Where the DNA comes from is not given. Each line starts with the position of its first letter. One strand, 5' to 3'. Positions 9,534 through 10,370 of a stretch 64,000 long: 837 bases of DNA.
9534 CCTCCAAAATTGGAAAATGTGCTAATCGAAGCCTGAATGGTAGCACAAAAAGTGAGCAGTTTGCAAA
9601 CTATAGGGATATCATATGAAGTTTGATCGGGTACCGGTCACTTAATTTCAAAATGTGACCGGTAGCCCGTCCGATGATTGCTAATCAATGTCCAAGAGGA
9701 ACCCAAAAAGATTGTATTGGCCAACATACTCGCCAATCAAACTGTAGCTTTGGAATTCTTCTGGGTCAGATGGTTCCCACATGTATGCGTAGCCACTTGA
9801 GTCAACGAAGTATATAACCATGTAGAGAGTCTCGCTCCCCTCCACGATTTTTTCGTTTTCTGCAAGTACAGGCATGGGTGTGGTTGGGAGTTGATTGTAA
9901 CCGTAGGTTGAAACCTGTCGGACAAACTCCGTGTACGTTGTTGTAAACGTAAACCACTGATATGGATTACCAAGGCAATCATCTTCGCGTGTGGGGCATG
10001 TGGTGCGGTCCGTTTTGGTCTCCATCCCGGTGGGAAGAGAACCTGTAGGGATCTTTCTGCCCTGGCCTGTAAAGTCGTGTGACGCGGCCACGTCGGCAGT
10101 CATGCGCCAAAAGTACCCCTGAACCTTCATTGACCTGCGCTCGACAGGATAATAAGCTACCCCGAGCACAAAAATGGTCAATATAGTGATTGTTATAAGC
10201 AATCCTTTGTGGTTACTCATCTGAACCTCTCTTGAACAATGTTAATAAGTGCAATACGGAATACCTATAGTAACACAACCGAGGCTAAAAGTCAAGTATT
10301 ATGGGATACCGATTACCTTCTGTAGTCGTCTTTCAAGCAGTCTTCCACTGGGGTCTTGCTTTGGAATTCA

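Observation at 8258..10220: Three tandem paralogous small secreted proteins with a duplicated gene-tail plus hairpin relic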

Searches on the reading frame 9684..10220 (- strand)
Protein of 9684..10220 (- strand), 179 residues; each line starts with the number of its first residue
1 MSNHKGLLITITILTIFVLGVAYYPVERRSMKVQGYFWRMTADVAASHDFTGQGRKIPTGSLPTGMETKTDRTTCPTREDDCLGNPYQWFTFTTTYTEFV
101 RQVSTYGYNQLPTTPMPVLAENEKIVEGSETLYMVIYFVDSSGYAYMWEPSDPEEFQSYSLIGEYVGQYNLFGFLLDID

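Call 8: search_protein_families(library=pfam, proteins=[window:9684-10220:-], max_evalue=1)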
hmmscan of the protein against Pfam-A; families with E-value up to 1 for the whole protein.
window:9684-10220:- (179 aa): 1 family
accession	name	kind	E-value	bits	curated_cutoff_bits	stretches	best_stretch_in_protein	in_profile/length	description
PF11346.13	DUF3149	-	0.29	11.2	23.2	1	1-24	5-28/40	Protein of unknown function (DUF3149)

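Call 9: search_protein_families(library=ncbifam, proteins=[window:9684-10220:-], max_evalue=1)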
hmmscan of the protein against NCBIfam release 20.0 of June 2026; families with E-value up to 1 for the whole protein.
window:9684-10220:- (179 aa): 0 families

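Call 29: search_protein_representatives(alignment_id=A3)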
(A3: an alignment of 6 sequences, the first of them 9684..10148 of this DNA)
Query: 6 sequences, 154 profile positions. Proteins with E-value up to 0.001 (for the whole library): 199; up to 1e-10: 11; up to 1e-30: 3. The best 150 are listed.
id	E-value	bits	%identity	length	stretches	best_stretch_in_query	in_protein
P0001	1.4e-71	255.6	-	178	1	1-154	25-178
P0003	9.9e-60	217.1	-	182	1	1-154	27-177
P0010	2.8e-39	150.7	-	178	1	1-154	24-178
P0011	1.8e-29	118.9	-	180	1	1-154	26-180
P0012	1.3e-23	99.8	-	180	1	1-154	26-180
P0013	2.1e-15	73.2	-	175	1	4-151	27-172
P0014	2.3e-15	73.0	-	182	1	6-145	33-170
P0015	1.8e-12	63.6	-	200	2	55-152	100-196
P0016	2.5e-12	63.2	-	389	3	62-152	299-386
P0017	4.5e-12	62.3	-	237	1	3-149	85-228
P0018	7.6e-11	58.3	-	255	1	2-153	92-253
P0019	3.6e-10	56.1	-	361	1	55-153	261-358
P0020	4.4e-10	55.9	-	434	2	63-150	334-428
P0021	7.3e-10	55.1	-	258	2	55-153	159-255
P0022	2.5e-09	53.4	-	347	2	62-154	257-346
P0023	2.7e-09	53.3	-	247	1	1-153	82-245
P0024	2.8e-09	53.3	-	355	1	4-152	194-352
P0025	3.4e-09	53.0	-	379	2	61-153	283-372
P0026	3.9e-09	52.8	-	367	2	57-152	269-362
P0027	5.4e-09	52.3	-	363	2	38-153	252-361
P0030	9.2e-09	51.6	-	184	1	2-152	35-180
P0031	9.7e-09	51.5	-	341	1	9-153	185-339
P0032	1.0e-08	51.5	-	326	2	55-153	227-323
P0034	1.3e-08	51.1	-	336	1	9-153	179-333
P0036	2.2e-08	50.3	-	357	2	53-151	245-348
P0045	6.5e-08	48.8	-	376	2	54-153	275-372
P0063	4.7e-07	46.0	-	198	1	2-153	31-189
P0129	4.1e-05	39.7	-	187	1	7-154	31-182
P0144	9.1e-05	38.6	-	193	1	4-151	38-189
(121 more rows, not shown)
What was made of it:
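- On Uncurated [Zn-ribbon]-TM-beta-ectodomain family (defined here from call 29): There are 199 library representatives at E<1e-3 (call 29).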

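Call 38: find_encoding_contigs(protein=P0011, flank=6000, max_places=4)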
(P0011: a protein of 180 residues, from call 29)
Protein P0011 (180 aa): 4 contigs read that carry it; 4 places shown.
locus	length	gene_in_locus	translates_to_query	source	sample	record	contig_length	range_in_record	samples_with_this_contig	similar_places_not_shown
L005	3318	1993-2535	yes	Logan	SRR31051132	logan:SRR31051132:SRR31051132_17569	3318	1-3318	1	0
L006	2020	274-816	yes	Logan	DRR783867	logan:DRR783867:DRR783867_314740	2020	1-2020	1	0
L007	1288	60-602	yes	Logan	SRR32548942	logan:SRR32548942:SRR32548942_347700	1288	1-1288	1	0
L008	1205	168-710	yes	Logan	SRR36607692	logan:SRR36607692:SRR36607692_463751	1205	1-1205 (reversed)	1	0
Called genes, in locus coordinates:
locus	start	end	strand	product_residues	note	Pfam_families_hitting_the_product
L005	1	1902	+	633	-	?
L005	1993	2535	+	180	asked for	-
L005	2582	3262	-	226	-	-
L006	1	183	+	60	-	?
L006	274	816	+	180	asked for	-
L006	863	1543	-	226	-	-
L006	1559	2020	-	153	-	?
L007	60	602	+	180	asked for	-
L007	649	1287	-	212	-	?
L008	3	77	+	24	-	?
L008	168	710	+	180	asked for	-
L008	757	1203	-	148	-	?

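Call 41: find_encoding_contigs(protein=P0014, flank=6000, max_places=4)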
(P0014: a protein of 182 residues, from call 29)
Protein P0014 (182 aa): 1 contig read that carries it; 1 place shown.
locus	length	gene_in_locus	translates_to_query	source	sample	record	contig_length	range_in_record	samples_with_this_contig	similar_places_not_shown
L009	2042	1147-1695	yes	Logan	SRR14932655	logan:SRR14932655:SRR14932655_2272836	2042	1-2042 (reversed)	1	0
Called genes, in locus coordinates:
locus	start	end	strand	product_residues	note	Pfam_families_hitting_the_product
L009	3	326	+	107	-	?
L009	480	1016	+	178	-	-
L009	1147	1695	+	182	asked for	-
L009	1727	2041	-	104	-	?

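Call 42: find_encoding_contigs(protein=P0012, flank=6000, max_places=4)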
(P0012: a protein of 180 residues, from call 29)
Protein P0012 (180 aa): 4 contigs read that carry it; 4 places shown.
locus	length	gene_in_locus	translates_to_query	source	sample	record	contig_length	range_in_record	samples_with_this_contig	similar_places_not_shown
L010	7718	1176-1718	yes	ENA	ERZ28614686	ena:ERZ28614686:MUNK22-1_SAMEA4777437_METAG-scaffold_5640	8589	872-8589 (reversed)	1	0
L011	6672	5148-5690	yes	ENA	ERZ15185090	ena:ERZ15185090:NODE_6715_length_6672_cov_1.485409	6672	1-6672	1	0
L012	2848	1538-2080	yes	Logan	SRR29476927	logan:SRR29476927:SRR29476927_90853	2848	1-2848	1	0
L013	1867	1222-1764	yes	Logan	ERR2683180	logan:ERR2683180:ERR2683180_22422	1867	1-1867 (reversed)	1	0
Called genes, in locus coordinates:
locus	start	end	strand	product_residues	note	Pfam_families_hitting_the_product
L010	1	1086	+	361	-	?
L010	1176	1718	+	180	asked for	-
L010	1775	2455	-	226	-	-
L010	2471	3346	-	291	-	PF01875:Memo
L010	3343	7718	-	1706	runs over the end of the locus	PF07678:TED_complement (faint), PF01835:MG2, PF07703:A2M_BRD, PF05203:Hom_end_hint, PF07591:PT-HINT, PF14623:Vint (weak), PF00207:A2M, PF17973:bMG10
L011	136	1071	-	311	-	PF00535:Glycos_transf_2, PF10111:Glyco_tranf_2_2, PF13641:Glyco_tranf_2_3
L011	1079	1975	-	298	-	PF13439:Glyco_transf_4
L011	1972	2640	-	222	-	PF13489:Methyltransf_23, PF13847:Methyltransf_31, PF08241:Methyltransf_11, PF08242:Methyltransf_12, PF13649:Methyltransf_25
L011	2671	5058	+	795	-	PF24981:Beta-prop_ATRN-LZTR1 (faint), PF07646:Kelch_2 (faint), PF24681:Kelch_KLHDC2_KLHL20_DRC7 (weak), PF24681:Kelch_KLHDC2_KLHL20_DRC7 (weak), PF01344:Kelch_1 (weak), PF02089:Palm_thioest, PF02450:LCAT, PF07819:PGAP1 (weak), +5 more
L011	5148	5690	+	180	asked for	-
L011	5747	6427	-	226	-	-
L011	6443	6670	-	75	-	?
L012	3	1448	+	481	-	?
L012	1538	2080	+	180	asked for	-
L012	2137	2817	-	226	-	-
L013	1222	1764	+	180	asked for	-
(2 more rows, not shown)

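Call 43: find_encoding_contigs(protein=P0013, flank=6000, max_places=4)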
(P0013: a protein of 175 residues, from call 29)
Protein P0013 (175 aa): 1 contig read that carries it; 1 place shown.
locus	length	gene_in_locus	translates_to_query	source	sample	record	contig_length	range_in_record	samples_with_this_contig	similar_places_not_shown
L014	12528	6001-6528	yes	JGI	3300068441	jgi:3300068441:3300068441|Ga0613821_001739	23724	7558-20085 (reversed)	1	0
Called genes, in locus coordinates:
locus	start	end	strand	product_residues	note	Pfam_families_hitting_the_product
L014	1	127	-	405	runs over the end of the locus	PF01943:Polysacc_synt, PF13440:Polysacc_synt_3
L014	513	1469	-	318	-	PF00535:Glycos_transf_2, PF10111:Glyco_tranf_2_2, PF13641:Glyco_tranf_2_3 (weak)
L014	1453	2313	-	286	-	PF13439:Glyco_transf_4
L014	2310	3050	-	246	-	PF13489:Methyltransf_23, PF06325:PrmA, PF02353:CMAS, PF05175:MTS, PF08241:Methyltransf_11, PF08242:Methyltransf_12, PF13649:Methyltransf_25, PF13847:Methyltransf_31, +2 more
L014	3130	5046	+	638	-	PF02450:LCAT (weak), PF02089:Palm_thioest (weak), PF07819:PGAP1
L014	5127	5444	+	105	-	-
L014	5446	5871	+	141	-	-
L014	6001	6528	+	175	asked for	-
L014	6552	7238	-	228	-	-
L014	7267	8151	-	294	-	PF01875:Memo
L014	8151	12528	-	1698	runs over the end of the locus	PF01835:MG2, PF07703:A2M_BRD, PF01079:Hint (weak), PF05203:Hom_end_hint (weak), PF07591:PT-HINT, PF14623:Vint (faint), PF00207:A2M, PF17973:bMG10, +1 more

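Call 49: search_solved_structures(query=A5, max_evalue=10)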
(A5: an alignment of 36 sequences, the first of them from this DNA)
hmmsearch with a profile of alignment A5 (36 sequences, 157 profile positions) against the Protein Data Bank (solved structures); distinct sequences matched with E-value up to 10: 1.
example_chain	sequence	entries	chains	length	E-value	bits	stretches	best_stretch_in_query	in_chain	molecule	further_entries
8r8o_A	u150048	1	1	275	2.8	11.1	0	52-104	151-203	HalluTIM3-1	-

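Call 51: find_homologous_proteins(query=A5, max_evalue=0.00001)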
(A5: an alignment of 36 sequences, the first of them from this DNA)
Query A5 (36 sequences) (157 aa, profile of the alignment): 14 proteins with E <= 0.00001 among 923 candidates.
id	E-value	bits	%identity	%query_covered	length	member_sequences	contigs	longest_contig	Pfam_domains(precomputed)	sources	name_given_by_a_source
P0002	1.2e-37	147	100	100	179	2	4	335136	-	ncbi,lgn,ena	-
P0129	5.0e-36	142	21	36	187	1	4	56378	-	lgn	-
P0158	8.4e-36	141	31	46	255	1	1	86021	-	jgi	jgi:hypothetical protein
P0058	2.5e-35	140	-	-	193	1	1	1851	-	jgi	jgi:hypothetical protein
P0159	3.0e-33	133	23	36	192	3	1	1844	-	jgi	jgi:hypothetical protein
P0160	4.0e-31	126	21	36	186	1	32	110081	-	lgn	-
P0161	1.6e-29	121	-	-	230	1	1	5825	-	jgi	-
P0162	6.1e-27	112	-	-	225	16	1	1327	-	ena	-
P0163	3.0e-25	107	-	-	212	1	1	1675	-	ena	-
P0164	1.2e-23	102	29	39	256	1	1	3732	-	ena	-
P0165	1.9e-16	78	-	-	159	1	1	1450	-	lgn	-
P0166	1.7e-10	59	17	43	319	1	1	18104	PF00641.24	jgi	jgi:hypothetical protein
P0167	2.4e-9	55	-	-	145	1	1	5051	-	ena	-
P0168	5.6e-6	44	44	6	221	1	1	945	-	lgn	-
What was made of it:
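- Tried and rejected: The word-indexed homologue search with the 36-sequence domain alignment was unproductive: 14 hits, all named 'hypothetical' or unnamed (call 51).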

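Call 57: predict_structure(alignment_id=A5)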
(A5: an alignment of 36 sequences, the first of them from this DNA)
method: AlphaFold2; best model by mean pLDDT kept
length: 157 residues; sequences in the alignment: 36
mean_pLDDT: 95.8   pTM: 0.77
mean pLDDT of the five models: 95.8, 95.8, 95.6, 95.3, 94.8
residues with pLDDT >= 90: 144; 70-90: 12; 50-70: 1; < 50: 0
segments of 3 or more residues with pLDDT < 50: none
pLDDT, mean of each block of 10 residues (from residue 1): 90 98 98 97 96 82 96 98 98 97 98 98 97 98 96 95
secondary structure, 60 per line:
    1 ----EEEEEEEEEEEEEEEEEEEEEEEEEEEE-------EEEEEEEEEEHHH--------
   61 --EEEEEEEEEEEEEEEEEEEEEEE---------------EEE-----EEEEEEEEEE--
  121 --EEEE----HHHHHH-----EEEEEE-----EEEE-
elements in order: E5-32 E40-49 E63-85 E101-103 E109-118 E123-126 H131-136 E142-147 E153-156
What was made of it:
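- Structure: pLDDT 95.8, pTM 0.77 from a 36-sequence alignment (call 57).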

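Call 62: fold_search(model_id=the predicted structure, library=pdb)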
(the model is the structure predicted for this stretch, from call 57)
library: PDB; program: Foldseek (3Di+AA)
matches with E <= 10: 289; with E <= 0.001: 0
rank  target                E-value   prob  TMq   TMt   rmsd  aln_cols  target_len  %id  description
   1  1uun_A                4.2e-02  0.21  0.17  0.16  13.0       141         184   12  Main porin from Mycobacterium smegmatis (MspA) (released 2004-02-26)
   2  3i50_E                7.4e-02  0.21  0.18  0.13  12.4       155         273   10  Crystal structure of the West Nile Virus envelope glycoprotein in complex with the E53 antibody Fab (released 2009-10-27)
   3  8jn1_A                1.1e-01  0.20  0.19  0.10  12.7       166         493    9  Cryo-EM structure of dengue virus serotype 3 strain EHIE46200Y19 in complex with human antibody DENV-115 IgG at 4 deg  (released 2024-06-12)
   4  6egu_B                1.2e-01  0.13  0.14  0.07  13.2       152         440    8  Structure of RVFV envelope protein Gc in postfusion conformation in complex with 1,2-dipropionyl-sn-glycero-3-phosphoc (released 2017-11-01)
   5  8axl_A                1.2e-01  0.11  0.19  0.11  15.7       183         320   10  Outer membrane secretin pore of the type 3 secretion system of Shigella flexneri (released 2023-03-01)
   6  5gzn_G                1.3e-01  0.10  0.14  0.12  20.9       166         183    8  Structure of neutralizing antibody bound to Zika envelope protein (released 2016-12-28)
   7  5g47_A                2.4e-01  0.14  0.22  0.11  15.5       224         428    7  Structure of Gc glycoprotein from severe fever with thrombocytopenia syndrome virus in the trimeric postfusion conform (released 2016-07-06)
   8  8qrh_A                2.4e-01  0.11  0.15  0.08  13.6       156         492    7  Inactivated tick-borne encephalitis virus (TBEV) vaccine strain Sofjin-Chumakov (released 2024-06-05)
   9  4r7x_B                2.5e-01  0.13  0.18  0.18  17.7       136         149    7  Crystal structure of N-lobe of human ARRDC3(1-180) (released 2014-10-01)
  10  7ah9_5D               2.7e-01  0.08  0.17  0.07  17.3       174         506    8  Substrate-engaged type 3 secretion system needle complex from Salmonella enterica typhimurium - SpaR state 1 (released 2021-03-17)
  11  4hj1_A                3.3e-01  0.10  0.15  0.07  14.0       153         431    8  Crystal structure of glycoprotein C from Rift Valley Fever Virus (glycosylated) (released 2013-01-16)
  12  3a0o_B                3.3e-01  0.09  0.15  0.04  25.7       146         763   10  Crystal structure of alginate lyase from Agrobacterium tumefaciens C58 (released 2010-03-31)
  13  4hjc                  3.5e-01  0.11  0.16  0.07  13.2       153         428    7  Crystal structure of glycoprotein C from Rift Valley Fever Virus (non-glycosylated) (released 2013-01-16)
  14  7dwt_A                3.6e-01  0.10  0.14  0.07  13.2       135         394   12  Cryo-EM structure of Dengue virus serotype 1 strain WestPac 74 in complex with human antibody 1C19 Fab at 37 deg C (Cl (released 2021-02-17)
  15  7ah9_5O               3.8e-01  0.07  0.18  0.08  16.5       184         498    8  Substrate-engaged type 3 secretion system needle complex from Salmonella enterica typhimurium - SpaR state 1 (released 2021-03-17)
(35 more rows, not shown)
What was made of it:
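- The best PDB Foldseek match has TM 0.24 or less, E 0.04 or more (call 62).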

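Call 64: find_encoding_contigs(protein=P0160, flank=5000, max_places=3)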
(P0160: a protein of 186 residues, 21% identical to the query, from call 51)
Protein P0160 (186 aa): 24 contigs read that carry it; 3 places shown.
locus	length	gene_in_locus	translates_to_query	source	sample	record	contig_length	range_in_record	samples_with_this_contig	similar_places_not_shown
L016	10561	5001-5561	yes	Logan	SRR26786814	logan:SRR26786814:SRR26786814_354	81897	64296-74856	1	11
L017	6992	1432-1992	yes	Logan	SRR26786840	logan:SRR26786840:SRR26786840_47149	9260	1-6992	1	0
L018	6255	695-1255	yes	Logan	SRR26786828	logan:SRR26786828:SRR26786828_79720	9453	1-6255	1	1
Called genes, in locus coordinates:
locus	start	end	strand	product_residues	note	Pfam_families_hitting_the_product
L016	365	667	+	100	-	-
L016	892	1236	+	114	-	-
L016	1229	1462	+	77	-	-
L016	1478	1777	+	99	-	-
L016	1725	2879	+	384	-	-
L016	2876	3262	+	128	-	PF24729:Acb2_Tad1_hairpin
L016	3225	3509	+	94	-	-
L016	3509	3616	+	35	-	-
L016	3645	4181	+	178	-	PF03462:PCRF, PF00472:RF-1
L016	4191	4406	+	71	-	-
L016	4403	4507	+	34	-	-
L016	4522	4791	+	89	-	-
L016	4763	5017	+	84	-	-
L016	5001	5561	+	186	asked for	-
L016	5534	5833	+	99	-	-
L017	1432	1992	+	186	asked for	-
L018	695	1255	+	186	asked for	-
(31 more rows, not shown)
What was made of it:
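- One family member (P0160) lies in a phage-like contig next to Acb2/Tad1, a D12 methylase, dNMP kinase and thymidylate synthase genes (call 64).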

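Call 65: find_encoding_contigs(protein=P0158, flank=5000, max_places=2)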
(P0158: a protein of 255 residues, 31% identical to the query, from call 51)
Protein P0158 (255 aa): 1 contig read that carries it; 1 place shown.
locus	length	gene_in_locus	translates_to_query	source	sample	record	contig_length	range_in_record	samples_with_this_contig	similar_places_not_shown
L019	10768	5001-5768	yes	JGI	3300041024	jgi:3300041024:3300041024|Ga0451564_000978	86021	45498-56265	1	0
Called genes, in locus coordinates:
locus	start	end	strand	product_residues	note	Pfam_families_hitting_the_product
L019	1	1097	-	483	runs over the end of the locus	PF08323:Glyco_transf_5, PF13439:Glyco_transf_4, PF13579:Glyco_trans_4_4, PF00534:Glycos_transf_1, PF13692:Glyco_trans_1_4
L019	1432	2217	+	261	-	PF01476:LysM, PF00932:LTD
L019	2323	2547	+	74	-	PF21784:Bflower (weak)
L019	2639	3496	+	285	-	PF01261:AP_endonuc_2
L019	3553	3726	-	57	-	-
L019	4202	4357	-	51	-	PF04964:Flp_Fap (weak)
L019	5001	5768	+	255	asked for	-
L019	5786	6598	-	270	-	PF00218:IGPS, PF05690:ThiG (faint)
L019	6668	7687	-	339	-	PF02885:Glycos_trans_3N, PF00591:Glycos_transf_3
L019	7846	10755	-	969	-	PF00675:Peptidase_M16, PF05193:Peptidase_M16_C, PF08367:M16C_assoc, PF22516:PreP_C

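Call 66: find_encoding_contigs(protein=P0166, flank=5000, max_places=2)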
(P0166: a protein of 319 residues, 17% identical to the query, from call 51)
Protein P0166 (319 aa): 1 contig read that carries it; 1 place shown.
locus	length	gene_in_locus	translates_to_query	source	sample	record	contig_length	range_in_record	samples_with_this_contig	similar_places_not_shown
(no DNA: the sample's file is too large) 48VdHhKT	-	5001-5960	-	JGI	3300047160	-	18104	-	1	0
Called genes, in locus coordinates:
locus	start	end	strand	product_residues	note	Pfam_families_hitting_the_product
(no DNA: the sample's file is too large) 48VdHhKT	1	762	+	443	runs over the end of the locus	-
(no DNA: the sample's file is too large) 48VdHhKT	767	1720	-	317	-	PF00378:ECH_1, PF16113:ECH_2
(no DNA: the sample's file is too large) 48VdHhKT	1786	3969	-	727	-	-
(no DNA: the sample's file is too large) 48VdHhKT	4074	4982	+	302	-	PF01073:3Beta_HSD, PF01370:Epimerase, PF04321:RmlD_sub_bind, PF05368:NmrA, PF07993:NAD_binding_4 (faint), PF13460:NAD_binding_10, PF16363:GDP_Man_Dehyd (weak)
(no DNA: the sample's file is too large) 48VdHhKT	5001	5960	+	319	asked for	PF00641:Zn_ribbon_RanBP (weak)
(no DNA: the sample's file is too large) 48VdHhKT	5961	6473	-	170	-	-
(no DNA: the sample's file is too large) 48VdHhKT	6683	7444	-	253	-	PF13428:TPR_14 (faint), PF13432:TPR_16 (weak), PF14559:TPR_19 (weak), PF00515:TPR_1, PF07719:TPR_2, PF13181:TPR_8 (weak), PF13414:TPR_11 (weak), PF08239:SH3_3, +1 more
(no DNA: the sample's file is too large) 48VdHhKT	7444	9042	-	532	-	?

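Call 68: search_protein_families(library=phrogs, proteins=[P0160, P0129, P0158, P0159, P0030, P0063, P0144], max_evalue=0.01)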
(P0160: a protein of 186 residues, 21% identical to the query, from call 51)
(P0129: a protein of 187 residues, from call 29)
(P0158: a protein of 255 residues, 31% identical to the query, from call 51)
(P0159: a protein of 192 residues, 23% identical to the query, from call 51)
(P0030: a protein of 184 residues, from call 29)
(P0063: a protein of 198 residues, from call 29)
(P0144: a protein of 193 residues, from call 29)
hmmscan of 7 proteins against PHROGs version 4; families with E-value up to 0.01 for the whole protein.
P0160 (186 aa): 0 families

P0129 (187 aa): 0 families

P0158 (255 aa): 0 families

P0159 (192 aa): 0 families

P0030 (184 aa): 0 families

P0063 (198 aa): 0 families

P0144 (193 aa): 0 families

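Call 69: search_dna_similar(query=P0160, collection=phages, mode=protein, max_evalue=0.001, max_rows=15)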
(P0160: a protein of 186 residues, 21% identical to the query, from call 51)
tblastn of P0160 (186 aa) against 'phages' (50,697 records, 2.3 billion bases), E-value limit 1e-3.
No match.
